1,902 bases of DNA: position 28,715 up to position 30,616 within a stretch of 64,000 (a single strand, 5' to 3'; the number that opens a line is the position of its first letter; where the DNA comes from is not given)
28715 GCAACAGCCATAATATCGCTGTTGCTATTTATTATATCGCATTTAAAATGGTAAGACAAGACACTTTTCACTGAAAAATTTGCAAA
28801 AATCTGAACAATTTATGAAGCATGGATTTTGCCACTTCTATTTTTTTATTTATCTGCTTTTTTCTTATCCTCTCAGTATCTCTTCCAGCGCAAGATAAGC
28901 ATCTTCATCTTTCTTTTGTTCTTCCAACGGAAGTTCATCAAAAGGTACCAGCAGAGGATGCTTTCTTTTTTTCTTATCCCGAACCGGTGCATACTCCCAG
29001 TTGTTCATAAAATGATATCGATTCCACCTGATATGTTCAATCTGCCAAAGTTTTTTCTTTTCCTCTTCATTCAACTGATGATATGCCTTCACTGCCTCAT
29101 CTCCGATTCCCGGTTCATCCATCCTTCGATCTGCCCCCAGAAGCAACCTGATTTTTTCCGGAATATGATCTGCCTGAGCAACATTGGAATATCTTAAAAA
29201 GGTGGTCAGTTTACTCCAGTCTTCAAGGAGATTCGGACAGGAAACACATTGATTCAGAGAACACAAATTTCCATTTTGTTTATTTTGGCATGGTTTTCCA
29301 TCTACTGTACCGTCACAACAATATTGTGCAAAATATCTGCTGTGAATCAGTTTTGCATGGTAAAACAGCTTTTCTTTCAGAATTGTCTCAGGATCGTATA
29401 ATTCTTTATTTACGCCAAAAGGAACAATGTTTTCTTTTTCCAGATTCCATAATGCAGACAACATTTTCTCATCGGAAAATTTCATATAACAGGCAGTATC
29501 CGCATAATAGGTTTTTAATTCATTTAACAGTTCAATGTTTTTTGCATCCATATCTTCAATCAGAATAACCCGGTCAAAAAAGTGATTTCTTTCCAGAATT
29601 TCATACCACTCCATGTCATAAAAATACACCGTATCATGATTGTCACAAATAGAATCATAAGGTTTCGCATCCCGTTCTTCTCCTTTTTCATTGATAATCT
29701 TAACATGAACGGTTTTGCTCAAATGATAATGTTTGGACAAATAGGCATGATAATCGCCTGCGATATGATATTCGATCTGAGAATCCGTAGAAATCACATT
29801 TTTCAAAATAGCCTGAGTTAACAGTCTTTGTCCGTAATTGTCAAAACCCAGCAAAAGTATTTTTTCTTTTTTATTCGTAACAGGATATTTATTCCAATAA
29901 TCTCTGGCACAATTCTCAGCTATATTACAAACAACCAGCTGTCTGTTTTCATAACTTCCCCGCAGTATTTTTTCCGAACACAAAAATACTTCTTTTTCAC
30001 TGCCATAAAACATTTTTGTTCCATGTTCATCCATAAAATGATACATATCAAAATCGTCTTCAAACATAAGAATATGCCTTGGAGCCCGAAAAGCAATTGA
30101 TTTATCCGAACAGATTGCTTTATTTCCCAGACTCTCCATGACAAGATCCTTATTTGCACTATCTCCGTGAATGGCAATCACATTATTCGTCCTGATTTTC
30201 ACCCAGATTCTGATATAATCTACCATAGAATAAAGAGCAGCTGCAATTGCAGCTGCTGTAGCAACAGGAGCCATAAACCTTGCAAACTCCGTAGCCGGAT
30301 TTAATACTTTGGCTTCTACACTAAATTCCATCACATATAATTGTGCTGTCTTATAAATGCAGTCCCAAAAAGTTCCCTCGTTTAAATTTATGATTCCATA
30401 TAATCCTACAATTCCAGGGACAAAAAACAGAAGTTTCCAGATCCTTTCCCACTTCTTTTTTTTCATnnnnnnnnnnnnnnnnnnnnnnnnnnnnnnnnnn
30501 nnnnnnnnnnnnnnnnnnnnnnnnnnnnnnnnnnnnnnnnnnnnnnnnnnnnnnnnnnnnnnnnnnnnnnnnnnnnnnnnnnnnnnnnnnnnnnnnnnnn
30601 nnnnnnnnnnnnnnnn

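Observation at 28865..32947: Three uncharacterised membrane proteins joined directly to the 3' end of the polyamine (potABCD) operon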

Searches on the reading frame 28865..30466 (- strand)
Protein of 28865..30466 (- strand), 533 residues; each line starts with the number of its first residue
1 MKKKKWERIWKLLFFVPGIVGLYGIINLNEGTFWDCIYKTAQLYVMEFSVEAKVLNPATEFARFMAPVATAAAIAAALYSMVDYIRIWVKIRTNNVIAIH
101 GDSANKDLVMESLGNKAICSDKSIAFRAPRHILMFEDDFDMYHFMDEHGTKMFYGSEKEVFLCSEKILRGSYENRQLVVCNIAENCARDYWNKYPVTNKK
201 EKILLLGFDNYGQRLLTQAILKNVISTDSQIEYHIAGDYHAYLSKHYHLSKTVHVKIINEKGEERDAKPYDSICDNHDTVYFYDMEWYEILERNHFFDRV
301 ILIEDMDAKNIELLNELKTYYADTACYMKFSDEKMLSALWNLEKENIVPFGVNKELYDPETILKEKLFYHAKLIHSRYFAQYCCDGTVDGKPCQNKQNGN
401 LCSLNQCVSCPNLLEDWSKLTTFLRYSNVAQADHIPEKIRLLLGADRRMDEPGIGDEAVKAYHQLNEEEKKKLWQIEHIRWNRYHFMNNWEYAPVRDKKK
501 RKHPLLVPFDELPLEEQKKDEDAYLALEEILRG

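Call 4: search_protein_families(library=pfam, proteins=[window:28865-30466:-], max_evalue=0.01)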
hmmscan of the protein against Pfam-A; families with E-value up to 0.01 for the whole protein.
window:28865-30466:- (533 aa): 1 family
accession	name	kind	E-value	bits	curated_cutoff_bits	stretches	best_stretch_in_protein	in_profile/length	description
PF02026.21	RyR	-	1.4e-07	32.1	27.4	1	475-522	26-73/91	RyR domain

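Call 5: search_protein_families(library=ncbifam, proteins=[window:28865-30466:-], max_evalue=0.1)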
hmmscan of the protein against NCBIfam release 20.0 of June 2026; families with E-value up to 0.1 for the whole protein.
window:28865-30466:- (533 aa): 1 family
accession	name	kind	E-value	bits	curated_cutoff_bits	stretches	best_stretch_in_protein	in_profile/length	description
NF040930.1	ABC_arch_GlcS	equivalog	0.03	13.2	500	1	22-100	194-272/444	glucose ABC transporter substrate-binding protein GlcS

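Call 6: search_protein_families(library=padloc, proteins=[window:28865-30466:-], max_evalue=0.1)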
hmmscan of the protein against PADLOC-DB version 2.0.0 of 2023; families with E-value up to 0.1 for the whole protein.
window:28865-30466:- (533 aa): 0 families

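Call 9: find_homologous_proteins(query=window:28865-30466:-, max_evalue=0.001)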
Query window:28865-30466:- (533 aa): 31 proteins with E <= 0.001 among 7645 candidates.
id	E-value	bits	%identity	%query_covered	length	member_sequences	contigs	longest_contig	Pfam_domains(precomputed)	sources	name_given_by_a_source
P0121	0.0e+0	1242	99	100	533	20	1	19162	PF02026.22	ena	-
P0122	1.3e-230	785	64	98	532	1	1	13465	PF02026.22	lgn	-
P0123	8.8e-221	752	60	100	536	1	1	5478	PF02026.22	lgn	-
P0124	1.7e-217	742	59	100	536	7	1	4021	PF02026.22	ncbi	-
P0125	5.1e-207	707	56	97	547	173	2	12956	PF02026.22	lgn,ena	-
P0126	7.2e-197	673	54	100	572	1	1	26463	-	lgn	-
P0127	3.6e-190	651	51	98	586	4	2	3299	-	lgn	-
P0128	1.1e-187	643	54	98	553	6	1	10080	PF02026.22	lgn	-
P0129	6.5e-185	634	52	98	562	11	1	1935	PF02026.22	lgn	-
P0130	2.2e-182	626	52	100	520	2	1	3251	-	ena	-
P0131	6.0e-179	614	50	99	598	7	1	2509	-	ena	-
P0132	6.2e-174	598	50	100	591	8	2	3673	PF02026.22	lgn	-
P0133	2.8e-171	589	49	98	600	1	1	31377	-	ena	-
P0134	5.0e-171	588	49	100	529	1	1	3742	-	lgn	-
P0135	1.0e-161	557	51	88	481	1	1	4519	-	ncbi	-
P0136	8.7e-161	554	46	98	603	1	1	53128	-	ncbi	-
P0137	2.3e-152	527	45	100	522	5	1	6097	PF02026.22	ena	-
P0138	8.3e-147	508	45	98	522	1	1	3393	PF02026.22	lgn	-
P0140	2.8e-109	384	39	98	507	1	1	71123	PF02026.22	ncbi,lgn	-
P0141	7.5e-109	383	38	98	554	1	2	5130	PF02026.22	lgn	-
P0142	7.8e-107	376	39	98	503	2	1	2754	PF02026.22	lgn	-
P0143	4.7e-102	361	36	99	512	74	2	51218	PF02026.22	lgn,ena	-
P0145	7.4e-76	274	33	98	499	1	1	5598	PF02026.22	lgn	-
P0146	1.0e-63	234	30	97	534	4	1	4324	PF02026.22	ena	-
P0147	2.2e-55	206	31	98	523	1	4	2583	PF02026.22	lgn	-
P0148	9.7e-41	158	28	97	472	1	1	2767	PF02026.22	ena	-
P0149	1.7e-25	108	26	95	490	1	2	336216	PF02026.22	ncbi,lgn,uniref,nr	ncbi:RyR domain-containing protein [Butyrivibrio sp. VCB2006]|uniref:RyR domain-containing protein n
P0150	3.3e-23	100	26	97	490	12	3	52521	PF02026.22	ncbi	-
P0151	1.2e-5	42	30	21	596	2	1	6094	PF02254.25,PF02026.22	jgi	jgi:hypothetical protein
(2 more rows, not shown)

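Call 19: find_encoding_contigs(protein=P0121, flank=10000, max_places=3)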
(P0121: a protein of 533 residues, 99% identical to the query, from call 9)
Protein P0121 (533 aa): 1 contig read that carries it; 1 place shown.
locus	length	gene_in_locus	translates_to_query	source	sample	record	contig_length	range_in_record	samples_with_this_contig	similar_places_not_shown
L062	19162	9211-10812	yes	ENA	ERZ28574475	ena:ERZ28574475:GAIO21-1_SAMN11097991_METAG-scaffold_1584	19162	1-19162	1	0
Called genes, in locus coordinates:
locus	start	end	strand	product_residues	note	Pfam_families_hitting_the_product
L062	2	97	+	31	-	?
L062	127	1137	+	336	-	PF03590:AsnA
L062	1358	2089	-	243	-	PF13367:PrsW-protease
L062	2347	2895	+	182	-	PF13560:HTH_31, PF01381:HTH_3, PF12844:HTH_19, PF13443:HTH_26 (weak), PF07883:Cupin_2, PF02311:AraC_binding (weak)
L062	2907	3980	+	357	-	PF00005:ABC_tran, PF08402:TOBE_2 (weak)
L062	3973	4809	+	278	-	PF00528:BPD_transp_1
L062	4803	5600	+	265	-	PF00528:BPD_transp_1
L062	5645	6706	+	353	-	PF01547:SBP_bac_1, PF13531:SBP_bac_11, PF13416:SBP_bac_8, PF13343:SBP_bac_6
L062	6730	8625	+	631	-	-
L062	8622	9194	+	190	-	PF09515:Thia_YuaJ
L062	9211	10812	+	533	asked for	PF02026:RyR (weak)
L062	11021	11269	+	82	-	-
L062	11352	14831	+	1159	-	PF02811:PHP, PF07733:DNA_pol3_alpha, PF17657:DNA_pol3_finger, PF14579:HHH_6, PF01336:tRNA_anti-codon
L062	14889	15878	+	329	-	PF00365:PFK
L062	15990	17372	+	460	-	PF02386:TrkH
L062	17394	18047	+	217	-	PF02254:TrkA_N, PF03446:NAD_binding_2 (faint), PF02080:TrkA_C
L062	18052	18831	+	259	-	PF22435:MRM3-like_sub_bind, PF08032:SpoU_sub_bind (weak), PF00588:SpoU_methylase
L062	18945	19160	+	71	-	?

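Call 20: find_encoding_contigs(protein=P0136, flank=8000, max_places=2)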
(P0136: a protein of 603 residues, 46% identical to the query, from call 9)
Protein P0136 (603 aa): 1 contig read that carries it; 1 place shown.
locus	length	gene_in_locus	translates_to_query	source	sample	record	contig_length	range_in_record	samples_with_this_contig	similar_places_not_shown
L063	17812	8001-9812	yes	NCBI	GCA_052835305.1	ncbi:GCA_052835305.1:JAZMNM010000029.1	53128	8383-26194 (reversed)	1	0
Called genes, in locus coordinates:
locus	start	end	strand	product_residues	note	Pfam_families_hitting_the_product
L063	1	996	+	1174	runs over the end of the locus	PF13809:Tubulin_2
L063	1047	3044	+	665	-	-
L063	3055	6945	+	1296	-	-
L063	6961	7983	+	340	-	PF01841:Transglut_core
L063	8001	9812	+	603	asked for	-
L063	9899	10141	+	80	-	-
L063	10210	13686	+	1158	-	PF02811:PHP, PF07733:DNA_pol3_alpha, PF17657:DNA_pol3_finger, PF14579:HHH_6, PF01336:tRNA_anti-codon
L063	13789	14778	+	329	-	PF00365:PFK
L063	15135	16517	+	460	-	PF02386:TrkH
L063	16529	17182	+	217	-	PF02254:TrkA_N, PF02080:TrkA_C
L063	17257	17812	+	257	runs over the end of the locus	PF22435:MRM3-like_sub_bind, PF08032:SpoU_sub_bind (weak), PF00588:SpoU_methylase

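Call 21: find_encoding_contigs(protein=P0140, flank=8000, max_places=2)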
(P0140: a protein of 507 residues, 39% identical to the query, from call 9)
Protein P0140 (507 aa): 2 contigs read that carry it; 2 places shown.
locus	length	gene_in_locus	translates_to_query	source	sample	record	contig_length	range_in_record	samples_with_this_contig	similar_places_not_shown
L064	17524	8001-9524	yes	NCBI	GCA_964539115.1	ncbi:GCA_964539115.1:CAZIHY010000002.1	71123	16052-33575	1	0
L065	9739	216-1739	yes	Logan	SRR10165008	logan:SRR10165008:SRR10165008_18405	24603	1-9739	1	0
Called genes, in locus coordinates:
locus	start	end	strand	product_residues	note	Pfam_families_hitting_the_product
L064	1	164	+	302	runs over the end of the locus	PF02881:SRP54_N, PF13207:AAA_17 (faint), PF13604:AAA_30 (weak), PF00448:SRP54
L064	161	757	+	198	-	PF01725:Ham1p_like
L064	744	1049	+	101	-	PF01985:CRS1_YhbY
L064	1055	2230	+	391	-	PF01467:CTP_transf_like, PF01966:HD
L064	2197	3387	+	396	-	PF03816:LytR_cpsA_psr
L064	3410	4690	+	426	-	PF03816:LytR_cpsA_psr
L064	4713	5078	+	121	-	PF02410:RsfS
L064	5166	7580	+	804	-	PF00133:tRNA-synt_1, PF01406:tRNA-synt_1e (faint), PF09334:tRNA-synt_1g, PF13603:tRNA-synt_1_2, PF09334:tRNA-synt_1g (weak), PF08264:Anticodon_1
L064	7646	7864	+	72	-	PF01165:Ribosomal_S21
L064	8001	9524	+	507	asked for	PF02026:RyR (weak)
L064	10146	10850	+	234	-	PF01547:SBP_bac_1, PF13531:SBP_bac_11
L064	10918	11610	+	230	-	PF00528:BPD_transp_1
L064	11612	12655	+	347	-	PF00005:ABC_tran, PF13304:AAA_21 (weak)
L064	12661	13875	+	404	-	PF03453:MoeA_N, PF00994:MoCF_biosynth, PF03454:MoeA_C (weak)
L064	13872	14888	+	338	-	PF00994:MoCF_biosynth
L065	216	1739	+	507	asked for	PF02026:RyR (weak)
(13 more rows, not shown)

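Call 23: find_encoding_contigs(protein=P0122, flank=8000, max_places=2)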
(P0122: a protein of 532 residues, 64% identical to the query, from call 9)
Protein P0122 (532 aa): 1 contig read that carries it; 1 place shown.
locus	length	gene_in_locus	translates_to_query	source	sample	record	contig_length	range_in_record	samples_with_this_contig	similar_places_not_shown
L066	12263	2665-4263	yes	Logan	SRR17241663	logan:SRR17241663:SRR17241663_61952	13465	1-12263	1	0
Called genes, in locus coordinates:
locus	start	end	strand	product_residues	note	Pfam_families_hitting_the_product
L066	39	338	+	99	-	-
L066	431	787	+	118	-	-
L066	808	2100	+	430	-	PF01841:Transglut_core (weak)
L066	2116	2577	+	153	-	PF06998:DUF1307 (weak)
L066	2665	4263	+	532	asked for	PF02026:RyR (faint)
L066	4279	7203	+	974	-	PF01582:TIR (faint), PF13676:TIR_2, PF13023:HD_3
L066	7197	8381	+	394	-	PF12773:DZR, PF13240:Zn_Ribbon_1, PF13248:Zn_ribbon_3 (weak), PF24460:DUF7575 (faint), PF01435:Peptidase_M48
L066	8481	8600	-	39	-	-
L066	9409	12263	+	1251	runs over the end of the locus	PF02368:Big_2, PF09479:Flg_new, PF18884:TSP3_bac (faint), PF00092:VWA, PF13519:VWA_2, PF13768:VWA_3 (faint)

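Call 24: find_encoding_contigs(protein=P0126, flank=8000, max_places=2)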
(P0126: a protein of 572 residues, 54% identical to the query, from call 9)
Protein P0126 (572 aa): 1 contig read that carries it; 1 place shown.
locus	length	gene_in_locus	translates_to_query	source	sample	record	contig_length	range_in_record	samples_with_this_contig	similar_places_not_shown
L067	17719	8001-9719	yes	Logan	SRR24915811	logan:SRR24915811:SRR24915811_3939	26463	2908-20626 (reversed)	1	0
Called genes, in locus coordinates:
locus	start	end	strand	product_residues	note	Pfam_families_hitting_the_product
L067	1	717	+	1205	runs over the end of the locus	PF13809:Tubulin_2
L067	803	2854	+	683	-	-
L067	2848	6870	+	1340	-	-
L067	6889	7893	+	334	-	PF04473:DUF553 (faint), PF01841:Transglut_core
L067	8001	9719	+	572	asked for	-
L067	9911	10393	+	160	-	-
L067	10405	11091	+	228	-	-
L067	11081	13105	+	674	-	PF11187:Mbeg1-like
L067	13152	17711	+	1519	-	PF01580:FtsK_SpoIIIE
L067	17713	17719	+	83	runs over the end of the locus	-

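Call 28: predict_structure(alignment_id=A2)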
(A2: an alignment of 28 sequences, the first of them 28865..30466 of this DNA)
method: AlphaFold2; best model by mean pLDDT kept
length: 533 residues; sequences in the alignment: 28
mean_pLDDT: 89.8   pTM: 0.84
mean pLDDT of the five models: 89.8, 89.5, 88.5, 87.8, 87.3
residues with pLDDT >= 90: 311; 70-90: 211; 50-70: 9; < 50: 2
segments of 3 or more residues with pLDDT < 50: none
pLDDT, mean of each block of 10 residues (from residue 1): 64 85 89 89 84 84 87 86 88 87 91 89 88 93 91 83 87 81 94 92 96 97 92 96 94 96 93 89 94 86 96 92 85 94 93 90 85 91 85 81 86 87 90 94 90 95 97 96 95 94 96 94 92 78
secondary structure, 60 per line:
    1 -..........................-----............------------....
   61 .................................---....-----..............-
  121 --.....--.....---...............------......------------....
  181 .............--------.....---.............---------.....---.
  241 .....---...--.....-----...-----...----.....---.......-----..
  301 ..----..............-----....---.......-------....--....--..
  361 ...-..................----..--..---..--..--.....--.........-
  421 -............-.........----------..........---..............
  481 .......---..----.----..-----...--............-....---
elements in order: H2-27 H33-44 H57-93 E97-100 H106-116 E117-119 H123-127 E130-134 H138-152 E159-164 E177-181 H182-193 E202-206 H210-222 E232-236 H240-245 E254-258 E264-266 E279-283 H287-293 E299-302 H307-320 E326-329 H333-339 E347-350 H353-356 H359-363 H365-382 H404-408 H411-419 H422-433 H435-443 H454-463 H467-487 H514-525 H527-530

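Call 32: fold_search(model_id=the predicted structure, library=pdb)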
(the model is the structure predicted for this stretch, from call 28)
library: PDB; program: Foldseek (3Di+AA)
matches with E <= 10: 823; with E <= 0.001: 0
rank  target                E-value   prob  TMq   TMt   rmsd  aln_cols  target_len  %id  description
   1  6ih2_A                6.9e-03  0.84  0.19  0.27  20.5       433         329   11  Crystal structure of Phosphite Dehydrogenase from Ralstonia sp. 4506 (released 2019-03-13)
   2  6ih4_B                8.7e-03  0.85  0.21  0.29  19.7       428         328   11  Crystal structure of Phosphite Dehydrogenase mutant I151R/P176E from Ralstonia sp. 4506 (released 2019-03-13)
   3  6ih4_A                1.1e-02  0.82  0.19  0.27  18.3       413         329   11  Crystal structure of Phosphite Dehydrogenase mutant I151R/P176E from Ralstonia sp. 4506 (released 2019-03-13)
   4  9ls7_D                1.5e-02  1.00  0.18  0.40   7.8       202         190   13  The crystal structure of human RyR3 Repeat12 domain complex with RI-2 and AMP-PCP (released 2025-10-22)
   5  4j9v_A                1.6e-02  1.00  0.31  0.36   7.6       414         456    9  Crystal Structure of the TrkA Gating ring bound to ATP-gamma-S (released 2013-04-10)
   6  6uhi                  1.6e-02  1.00  0.19  0.46   8.7       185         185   16  Closed-form Crystal Structure of Chimera Bt-hRyR_12 from Bacteroides thetaiotaomicron /human (released 2020-09-16)
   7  4gx0_D                1.6e-02  1.00  0.30  0.40  13.2       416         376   11  Crystal structure of the GsuK L97D mutant (released 2012-12-26)
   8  9ls7_A                1.8e-02  1.00  0.20  0.43   9.1       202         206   14  The crystal structure of human RyR3 Repeat12 domain complex with RI-2 and AMP-PCP (released 2025-10-22)
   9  6ih8_A                1.9e-02  0.66  0.18  0.25  18.5       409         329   11  Crystal structure of Phosphite Dehydrogenase mutant I151R/P176R/M207A from Ralstonia sp. 4506 (released 2019-03-13)
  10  4g65_B                2.3e-02  1.00  0.31  0.35   7.5       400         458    9  Potassium transporter peripheral membrane component (trkA) from Vibrio vulnificus (released 2012-08-15)
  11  4nu6_A                2.7e-02  0.69  0.20  0.28  19.9       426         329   10  Crystal Structure of PTDH R301K (released 2014-03-12)
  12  3ckm                  2.8e-02  0.96  0.25  0.38  10.6       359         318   10  LpoA (YraM) C-domain from Haemophilus influenzae, a regulator of PBP1A (released 2008-05-13)
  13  9l90_C                3.0e-02  1.00  0.21  0.48   9.0       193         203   16  The crystal structure of human RyR3 Repeat12 domain in complex with Dantrolene and AMP-PCP (released 2025-10-22)
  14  2w2l_C                3.0e-02  0.63  0.18  0.23  11.8       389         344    9  Crystal structure of the holo forms of Rhodotorula graminis D- mandelate dehydrogenase at 2.5A. (released 2009-11-17)
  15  9l91_A                3.3e-02  0.99  0.20  0.44   8.9       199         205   15  The crystal structure of human RyR3 Repeat12 domain in complex with Azumolene and AMP-PCP (released 2025-10-22)
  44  5but_A                1.1e-01  0.98  0.30  0.54   6.1       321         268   10  Crystal structure of inactive conformation of KtrAB K+ transporter (released 2016-01-27)
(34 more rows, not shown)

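Call 77: find_related_loci(query=A2, collection=metagenome_contigs, flank=7000)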
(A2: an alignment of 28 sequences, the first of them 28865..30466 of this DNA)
Query A2 (533 aa) in metagenome_contigs; peptide patterns used: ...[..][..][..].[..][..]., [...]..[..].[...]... (x = any residue, [..] = any of these).
211 stretches matched a pattern; 123 encode a relative of the query (tblastn E <= 1e-3); the best 80 are kept; 80 distinct loci.
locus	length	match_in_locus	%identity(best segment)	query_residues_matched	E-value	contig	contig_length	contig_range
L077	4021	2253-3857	59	1-531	0e+0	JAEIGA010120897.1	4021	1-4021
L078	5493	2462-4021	55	14-532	0e+0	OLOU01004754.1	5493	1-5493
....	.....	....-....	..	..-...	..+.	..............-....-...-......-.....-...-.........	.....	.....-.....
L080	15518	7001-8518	35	4-532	4e-109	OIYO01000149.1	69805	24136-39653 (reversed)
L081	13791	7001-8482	34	1-532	1e-92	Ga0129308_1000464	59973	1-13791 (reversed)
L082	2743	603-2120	29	1-520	1e-59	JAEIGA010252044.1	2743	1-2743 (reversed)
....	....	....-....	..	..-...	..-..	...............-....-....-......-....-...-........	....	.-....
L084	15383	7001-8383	28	1-509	7e-53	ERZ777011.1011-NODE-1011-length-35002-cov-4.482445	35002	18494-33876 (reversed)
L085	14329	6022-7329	30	9-523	6e-50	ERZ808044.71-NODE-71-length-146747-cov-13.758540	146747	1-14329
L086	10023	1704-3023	26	1-522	3e-49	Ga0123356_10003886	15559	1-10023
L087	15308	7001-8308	29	9-523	2e-48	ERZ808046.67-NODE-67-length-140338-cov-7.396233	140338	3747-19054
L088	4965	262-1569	29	9-523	4e-48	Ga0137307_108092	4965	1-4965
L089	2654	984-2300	29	9-523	2e-47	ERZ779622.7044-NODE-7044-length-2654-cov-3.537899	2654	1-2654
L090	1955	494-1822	28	1-520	2e-48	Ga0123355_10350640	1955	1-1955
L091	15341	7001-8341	28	12-522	7e-47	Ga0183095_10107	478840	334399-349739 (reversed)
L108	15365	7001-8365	25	12-522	9e-39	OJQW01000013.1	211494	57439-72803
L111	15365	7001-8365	25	12-522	1e-38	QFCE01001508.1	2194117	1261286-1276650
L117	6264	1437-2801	25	12-522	8e-38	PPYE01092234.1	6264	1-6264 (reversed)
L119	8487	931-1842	28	175-530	1e-37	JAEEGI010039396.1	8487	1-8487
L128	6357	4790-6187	27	3-520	4e-36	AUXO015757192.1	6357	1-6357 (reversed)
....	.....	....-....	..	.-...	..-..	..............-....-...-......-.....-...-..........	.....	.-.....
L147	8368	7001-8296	26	12-505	4e-32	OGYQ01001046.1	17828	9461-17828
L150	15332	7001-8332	24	16-520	3e-32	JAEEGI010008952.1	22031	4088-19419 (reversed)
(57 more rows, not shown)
